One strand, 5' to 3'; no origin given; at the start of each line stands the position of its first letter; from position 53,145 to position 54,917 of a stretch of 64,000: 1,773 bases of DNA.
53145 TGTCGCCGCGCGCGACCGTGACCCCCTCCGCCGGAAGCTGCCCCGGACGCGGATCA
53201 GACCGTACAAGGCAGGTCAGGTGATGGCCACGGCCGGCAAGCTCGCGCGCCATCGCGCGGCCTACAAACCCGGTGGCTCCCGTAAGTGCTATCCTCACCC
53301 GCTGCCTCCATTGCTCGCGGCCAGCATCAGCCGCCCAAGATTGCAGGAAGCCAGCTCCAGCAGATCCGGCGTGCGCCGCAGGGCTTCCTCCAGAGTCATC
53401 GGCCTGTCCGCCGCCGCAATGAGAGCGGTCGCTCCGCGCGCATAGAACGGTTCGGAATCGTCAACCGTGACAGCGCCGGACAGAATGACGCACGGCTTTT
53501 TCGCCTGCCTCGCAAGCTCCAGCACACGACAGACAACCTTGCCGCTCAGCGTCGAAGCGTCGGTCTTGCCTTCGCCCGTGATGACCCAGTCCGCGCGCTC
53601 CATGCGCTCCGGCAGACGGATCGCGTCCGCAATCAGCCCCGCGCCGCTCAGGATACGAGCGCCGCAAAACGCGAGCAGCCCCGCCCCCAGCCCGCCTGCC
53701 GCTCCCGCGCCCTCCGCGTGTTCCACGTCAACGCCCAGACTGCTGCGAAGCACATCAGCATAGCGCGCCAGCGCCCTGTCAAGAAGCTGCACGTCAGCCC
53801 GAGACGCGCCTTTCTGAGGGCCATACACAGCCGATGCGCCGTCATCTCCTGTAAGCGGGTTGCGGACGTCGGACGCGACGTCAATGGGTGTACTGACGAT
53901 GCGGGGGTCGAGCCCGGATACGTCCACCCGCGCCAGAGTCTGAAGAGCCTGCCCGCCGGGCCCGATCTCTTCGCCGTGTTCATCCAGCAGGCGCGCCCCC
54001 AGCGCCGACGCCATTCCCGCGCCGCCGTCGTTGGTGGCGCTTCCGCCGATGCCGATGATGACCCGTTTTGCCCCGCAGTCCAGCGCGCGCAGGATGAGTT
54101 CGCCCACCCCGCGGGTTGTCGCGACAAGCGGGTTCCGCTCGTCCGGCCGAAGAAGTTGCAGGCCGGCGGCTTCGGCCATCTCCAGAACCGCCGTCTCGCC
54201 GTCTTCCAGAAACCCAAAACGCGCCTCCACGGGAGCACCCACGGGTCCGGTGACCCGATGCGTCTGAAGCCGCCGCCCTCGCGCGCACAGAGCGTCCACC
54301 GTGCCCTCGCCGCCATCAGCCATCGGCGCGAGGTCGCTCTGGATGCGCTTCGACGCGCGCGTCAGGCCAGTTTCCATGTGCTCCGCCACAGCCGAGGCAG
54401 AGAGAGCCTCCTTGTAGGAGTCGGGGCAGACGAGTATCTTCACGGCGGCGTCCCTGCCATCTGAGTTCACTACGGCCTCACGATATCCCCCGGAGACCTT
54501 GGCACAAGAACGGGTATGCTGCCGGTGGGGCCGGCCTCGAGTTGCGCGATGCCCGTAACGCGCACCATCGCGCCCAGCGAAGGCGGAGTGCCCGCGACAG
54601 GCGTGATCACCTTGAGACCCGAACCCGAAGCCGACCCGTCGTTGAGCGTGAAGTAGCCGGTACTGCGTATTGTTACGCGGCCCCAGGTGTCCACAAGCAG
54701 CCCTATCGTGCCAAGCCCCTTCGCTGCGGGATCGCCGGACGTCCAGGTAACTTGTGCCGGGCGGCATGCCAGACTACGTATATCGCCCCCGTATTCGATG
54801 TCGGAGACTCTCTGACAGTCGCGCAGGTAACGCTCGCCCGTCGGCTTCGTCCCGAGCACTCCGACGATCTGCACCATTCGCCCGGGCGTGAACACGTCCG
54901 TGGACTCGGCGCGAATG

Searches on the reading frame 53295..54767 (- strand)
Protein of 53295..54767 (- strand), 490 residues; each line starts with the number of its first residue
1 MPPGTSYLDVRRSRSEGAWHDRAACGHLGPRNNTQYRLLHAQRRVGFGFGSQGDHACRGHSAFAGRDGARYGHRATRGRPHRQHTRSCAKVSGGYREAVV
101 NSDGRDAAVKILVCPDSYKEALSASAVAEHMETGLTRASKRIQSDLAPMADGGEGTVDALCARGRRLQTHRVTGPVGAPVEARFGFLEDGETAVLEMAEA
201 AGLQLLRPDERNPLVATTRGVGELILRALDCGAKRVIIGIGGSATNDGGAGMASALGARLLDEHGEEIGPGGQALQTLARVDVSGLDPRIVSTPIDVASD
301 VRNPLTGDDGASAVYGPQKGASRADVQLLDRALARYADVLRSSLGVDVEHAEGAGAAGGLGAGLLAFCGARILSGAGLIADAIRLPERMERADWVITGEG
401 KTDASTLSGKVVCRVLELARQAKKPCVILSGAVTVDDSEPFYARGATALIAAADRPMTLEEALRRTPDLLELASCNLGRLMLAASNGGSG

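Call 33: search_protein_families(library=pfam, proteins=[window:53295-54767:-], max_evalue=0.00001)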
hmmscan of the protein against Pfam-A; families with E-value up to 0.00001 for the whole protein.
window:53295-54767:- (490 aa): 1 family
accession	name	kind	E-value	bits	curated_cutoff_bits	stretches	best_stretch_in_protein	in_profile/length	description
PF02595.20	Gly_kinase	-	5.7e-138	460.3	23.3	1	111-481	1-371/372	Glycerate kinase family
